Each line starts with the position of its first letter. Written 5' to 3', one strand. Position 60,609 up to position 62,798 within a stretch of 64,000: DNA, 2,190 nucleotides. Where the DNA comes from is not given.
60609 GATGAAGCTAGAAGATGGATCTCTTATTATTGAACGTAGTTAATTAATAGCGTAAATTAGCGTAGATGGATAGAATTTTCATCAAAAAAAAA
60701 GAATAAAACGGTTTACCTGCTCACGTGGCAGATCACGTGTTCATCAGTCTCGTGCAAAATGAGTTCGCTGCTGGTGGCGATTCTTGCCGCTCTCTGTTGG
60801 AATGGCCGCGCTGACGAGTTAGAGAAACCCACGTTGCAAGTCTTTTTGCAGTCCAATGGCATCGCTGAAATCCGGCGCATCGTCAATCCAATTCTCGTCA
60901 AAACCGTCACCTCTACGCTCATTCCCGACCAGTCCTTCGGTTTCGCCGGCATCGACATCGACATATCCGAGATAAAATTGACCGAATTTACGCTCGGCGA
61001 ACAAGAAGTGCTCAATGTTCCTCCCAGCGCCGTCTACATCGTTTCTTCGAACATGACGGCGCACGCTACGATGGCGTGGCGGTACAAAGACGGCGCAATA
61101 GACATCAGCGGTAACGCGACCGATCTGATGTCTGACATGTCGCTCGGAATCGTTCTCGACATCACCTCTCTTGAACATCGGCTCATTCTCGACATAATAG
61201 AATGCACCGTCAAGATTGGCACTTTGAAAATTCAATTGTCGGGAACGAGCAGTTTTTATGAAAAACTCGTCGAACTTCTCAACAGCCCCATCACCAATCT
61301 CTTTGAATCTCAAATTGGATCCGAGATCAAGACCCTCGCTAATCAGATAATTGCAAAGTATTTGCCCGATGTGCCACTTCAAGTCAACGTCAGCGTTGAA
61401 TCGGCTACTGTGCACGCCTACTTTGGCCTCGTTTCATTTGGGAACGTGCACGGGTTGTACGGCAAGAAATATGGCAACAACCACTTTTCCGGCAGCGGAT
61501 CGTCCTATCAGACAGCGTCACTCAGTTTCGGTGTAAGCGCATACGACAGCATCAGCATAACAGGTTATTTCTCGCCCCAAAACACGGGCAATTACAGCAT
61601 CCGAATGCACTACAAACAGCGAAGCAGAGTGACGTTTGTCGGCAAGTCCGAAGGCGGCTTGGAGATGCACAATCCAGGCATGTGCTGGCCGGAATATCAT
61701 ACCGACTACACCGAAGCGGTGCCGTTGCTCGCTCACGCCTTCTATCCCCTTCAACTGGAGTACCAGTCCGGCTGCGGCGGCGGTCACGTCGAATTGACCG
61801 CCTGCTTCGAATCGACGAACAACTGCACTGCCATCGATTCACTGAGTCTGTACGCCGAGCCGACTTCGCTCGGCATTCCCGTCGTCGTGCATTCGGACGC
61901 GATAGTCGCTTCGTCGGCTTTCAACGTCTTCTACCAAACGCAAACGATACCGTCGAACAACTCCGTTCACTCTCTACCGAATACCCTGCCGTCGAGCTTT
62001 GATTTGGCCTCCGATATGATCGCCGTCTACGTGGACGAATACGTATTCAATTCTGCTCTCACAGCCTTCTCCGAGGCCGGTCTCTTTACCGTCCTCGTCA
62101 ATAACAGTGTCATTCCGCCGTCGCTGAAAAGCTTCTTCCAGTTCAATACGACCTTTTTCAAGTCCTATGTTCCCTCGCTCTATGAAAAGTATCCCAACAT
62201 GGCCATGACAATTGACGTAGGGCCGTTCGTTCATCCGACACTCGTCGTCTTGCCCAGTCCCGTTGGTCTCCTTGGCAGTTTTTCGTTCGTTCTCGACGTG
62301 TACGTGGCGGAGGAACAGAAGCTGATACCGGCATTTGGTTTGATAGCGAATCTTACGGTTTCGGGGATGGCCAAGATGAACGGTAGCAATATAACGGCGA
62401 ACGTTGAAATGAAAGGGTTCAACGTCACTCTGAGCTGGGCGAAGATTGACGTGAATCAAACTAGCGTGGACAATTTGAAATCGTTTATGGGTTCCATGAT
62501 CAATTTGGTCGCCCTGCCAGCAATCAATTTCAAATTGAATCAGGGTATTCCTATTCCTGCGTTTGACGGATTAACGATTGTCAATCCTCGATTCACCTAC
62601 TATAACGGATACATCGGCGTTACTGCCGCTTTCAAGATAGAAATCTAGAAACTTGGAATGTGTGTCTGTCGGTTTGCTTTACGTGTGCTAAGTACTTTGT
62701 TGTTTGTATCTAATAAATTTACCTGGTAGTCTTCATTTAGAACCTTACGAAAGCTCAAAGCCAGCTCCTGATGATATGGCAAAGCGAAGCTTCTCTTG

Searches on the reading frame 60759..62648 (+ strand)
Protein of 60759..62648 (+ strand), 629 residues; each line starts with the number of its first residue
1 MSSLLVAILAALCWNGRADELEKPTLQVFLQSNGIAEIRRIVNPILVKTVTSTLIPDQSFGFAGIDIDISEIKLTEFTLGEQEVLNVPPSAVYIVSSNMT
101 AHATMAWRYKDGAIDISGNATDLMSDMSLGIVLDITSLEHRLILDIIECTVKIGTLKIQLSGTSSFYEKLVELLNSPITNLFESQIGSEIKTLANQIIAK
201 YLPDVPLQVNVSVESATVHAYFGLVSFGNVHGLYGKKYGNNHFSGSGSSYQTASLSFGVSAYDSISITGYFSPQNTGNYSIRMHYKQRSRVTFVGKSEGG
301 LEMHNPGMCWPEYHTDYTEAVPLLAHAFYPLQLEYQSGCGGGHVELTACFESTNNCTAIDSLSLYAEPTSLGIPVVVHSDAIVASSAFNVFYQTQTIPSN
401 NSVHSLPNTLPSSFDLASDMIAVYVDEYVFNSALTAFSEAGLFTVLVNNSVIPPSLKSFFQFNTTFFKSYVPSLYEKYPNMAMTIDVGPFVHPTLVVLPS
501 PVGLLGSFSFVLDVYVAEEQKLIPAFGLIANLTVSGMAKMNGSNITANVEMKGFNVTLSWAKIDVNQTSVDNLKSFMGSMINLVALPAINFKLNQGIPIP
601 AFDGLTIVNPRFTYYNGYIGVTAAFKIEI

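Call 70: search_protein_families(library=pfam, proteins=[window:60759-62648:+], max_evalue=0.001)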
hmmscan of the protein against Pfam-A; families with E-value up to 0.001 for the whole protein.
window:60759-62648:+ (629 aa): 2 families
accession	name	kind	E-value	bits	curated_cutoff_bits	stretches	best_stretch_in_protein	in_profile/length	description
PF02886.23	LBP_BPI_CETP_C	-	6.1e-27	95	23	1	404-626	19-237/238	LBP / BPI / CETP family, C-terminal domain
PF01273.31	LBP_BPI_CETP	-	3.3e-12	46.9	28.8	1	65-191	41-162/168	LBP / BPI / CETP family, N-terminal domain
